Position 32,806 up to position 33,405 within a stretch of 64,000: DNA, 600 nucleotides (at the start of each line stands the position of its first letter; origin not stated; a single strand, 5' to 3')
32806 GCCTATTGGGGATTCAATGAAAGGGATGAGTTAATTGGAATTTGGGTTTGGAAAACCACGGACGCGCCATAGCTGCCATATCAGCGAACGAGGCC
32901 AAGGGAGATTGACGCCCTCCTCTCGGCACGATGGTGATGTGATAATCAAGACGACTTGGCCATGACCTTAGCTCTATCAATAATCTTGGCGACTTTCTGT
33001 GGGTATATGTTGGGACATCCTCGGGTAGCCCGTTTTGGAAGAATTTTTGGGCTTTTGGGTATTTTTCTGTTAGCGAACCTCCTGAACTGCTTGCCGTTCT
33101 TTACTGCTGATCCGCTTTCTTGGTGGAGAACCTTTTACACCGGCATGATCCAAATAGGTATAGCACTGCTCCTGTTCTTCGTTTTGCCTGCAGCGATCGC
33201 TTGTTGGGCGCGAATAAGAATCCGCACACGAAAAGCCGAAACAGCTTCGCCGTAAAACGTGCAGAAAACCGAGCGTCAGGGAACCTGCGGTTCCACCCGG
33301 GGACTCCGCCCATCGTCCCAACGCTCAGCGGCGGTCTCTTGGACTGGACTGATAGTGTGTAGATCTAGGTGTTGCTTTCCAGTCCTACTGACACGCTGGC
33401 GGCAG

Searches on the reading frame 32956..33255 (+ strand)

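Call 3: search_protein_families(library=pfam, proteins=[window:32956-33255:+], max_evalue=1)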
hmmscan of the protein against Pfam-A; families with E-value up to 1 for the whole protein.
window:32956-33255:+ (99 aa): 2 families
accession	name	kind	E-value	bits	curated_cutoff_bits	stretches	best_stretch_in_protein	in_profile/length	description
PF13303.11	PTS_EIIC_2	-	0.67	9.4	28.9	0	6-91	252-316/327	Phosphotransferase system, EIIC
PF19865.4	DUF6338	-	0.74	9.8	26.5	1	40-95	59-113/205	Family of unknown function (DUF6338)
